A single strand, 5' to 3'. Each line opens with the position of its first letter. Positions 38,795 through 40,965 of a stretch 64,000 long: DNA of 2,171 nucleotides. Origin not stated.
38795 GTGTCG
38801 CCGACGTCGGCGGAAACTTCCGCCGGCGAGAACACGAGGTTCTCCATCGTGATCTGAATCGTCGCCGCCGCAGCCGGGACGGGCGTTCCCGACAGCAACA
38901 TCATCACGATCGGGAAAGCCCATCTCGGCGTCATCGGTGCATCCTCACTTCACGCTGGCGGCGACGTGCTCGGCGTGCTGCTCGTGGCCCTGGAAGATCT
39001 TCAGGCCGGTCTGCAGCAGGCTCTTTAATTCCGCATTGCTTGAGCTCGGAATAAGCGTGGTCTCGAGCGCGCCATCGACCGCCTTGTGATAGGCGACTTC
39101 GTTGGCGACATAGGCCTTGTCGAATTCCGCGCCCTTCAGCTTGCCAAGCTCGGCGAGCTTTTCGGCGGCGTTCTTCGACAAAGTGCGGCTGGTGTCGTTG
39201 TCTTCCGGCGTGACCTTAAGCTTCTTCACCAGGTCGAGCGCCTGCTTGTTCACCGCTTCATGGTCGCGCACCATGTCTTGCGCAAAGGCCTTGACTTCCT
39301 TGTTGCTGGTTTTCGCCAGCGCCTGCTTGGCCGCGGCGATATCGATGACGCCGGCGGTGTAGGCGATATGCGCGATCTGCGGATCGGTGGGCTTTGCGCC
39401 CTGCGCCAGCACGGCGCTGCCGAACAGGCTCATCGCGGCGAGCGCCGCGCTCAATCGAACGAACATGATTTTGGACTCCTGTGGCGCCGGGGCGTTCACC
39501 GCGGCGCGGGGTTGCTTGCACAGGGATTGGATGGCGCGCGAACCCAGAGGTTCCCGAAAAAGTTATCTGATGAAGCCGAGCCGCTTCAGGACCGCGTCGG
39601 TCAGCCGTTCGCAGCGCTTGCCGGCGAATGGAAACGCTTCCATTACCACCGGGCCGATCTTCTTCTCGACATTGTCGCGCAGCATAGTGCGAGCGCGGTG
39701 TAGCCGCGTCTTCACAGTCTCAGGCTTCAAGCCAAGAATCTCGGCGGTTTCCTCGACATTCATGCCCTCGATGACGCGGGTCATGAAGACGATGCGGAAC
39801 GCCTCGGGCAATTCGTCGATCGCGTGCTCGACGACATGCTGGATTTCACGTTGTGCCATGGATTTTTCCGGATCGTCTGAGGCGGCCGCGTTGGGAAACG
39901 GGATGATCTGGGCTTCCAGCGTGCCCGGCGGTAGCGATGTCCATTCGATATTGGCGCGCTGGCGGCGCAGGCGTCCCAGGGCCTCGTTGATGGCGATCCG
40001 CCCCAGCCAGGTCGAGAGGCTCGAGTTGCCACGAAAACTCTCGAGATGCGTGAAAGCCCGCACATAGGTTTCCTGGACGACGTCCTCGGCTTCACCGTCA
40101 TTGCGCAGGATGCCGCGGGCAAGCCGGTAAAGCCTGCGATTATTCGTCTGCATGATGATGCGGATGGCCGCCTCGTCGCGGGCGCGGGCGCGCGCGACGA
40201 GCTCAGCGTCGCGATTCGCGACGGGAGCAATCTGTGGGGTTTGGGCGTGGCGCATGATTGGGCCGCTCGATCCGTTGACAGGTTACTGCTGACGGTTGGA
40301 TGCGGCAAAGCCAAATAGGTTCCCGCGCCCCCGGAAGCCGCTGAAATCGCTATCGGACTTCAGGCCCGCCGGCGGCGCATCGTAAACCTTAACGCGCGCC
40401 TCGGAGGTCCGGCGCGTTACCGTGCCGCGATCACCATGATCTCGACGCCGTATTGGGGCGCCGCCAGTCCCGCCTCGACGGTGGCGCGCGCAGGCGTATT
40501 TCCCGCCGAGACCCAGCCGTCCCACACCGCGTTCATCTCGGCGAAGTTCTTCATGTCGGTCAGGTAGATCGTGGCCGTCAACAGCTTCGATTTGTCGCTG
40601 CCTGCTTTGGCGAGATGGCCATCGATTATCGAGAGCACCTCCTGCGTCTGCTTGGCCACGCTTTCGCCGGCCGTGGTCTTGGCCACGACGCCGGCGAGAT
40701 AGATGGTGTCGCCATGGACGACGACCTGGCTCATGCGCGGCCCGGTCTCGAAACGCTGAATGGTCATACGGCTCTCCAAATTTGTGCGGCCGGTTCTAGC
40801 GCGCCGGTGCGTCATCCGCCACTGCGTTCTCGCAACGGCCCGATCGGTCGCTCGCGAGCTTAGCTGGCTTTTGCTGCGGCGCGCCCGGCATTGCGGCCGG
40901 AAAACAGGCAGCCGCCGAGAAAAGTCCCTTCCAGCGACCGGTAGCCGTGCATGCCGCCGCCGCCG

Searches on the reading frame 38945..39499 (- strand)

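Call 7: search_protein_families(library=pfam, proteins=[window:38945-39499:-])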
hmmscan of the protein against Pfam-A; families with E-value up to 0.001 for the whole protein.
window:38945-39499:- (184 aa): 2 families
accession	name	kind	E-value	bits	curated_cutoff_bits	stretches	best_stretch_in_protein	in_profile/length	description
PF13628.12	DUF4142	-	2.4e-38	132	27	1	38-178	2-137/138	Domain of unknown function (DUF4142)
PF03713.19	DUF305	-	0.00012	22.7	27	0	58-163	20-134/151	Domain of unknown function (DUF305)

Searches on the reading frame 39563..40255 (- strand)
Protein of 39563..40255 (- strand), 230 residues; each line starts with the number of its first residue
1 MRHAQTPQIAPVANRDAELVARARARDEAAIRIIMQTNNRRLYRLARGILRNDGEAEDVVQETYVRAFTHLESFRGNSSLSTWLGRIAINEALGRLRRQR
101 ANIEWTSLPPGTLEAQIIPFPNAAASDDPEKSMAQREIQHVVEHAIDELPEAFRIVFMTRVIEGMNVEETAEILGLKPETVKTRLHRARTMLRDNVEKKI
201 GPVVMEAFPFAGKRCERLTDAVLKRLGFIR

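Call 7: search_protein_families(library=pfam, proteins=[window:39563-40255:-])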
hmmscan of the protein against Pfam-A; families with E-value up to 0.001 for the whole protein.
window:39563-40255:- (230 aa): 6 families
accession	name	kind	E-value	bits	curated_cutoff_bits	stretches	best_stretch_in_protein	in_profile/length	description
PF04542.20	Sigma70_r2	-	7.1e-18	64.6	24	1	36-100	3-69/71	Sigma-70 region 2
PF08281.18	Sigma70_r4_2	-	3.1e-14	52.8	25.7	1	142-192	4-54/54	Sigma-70, region 4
PF04545.22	Sigma70_r4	-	6.2e-09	35.7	24.1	1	145-193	1-49/50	Sigma-70, region 4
PF07638.17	Sigma70_ECF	-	2.2e-05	24.9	21.1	1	134-196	122-183/185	ECF sigma factor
PF13556.12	HTH_30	-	0.00016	21.8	27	1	163-196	11-44/59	PucR C-terminal helix-turn-helix domain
PF13518.12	HTH_28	-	0.00041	20.8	25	0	154-189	2-37/52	Helix-turn-helix domain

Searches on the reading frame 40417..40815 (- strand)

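Call 7: search_protein_families(library=pfam, proteins=[window:40417-40815:-])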
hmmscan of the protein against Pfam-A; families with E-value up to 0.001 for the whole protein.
window:40417-40815:- (132 aa): 1 family
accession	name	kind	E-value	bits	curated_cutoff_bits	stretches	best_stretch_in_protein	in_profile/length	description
PF01042.26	Ribonuc_L-PSP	-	2.3e-26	92.6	27.3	1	20-131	3-120/121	Endoribonuclease L-PSP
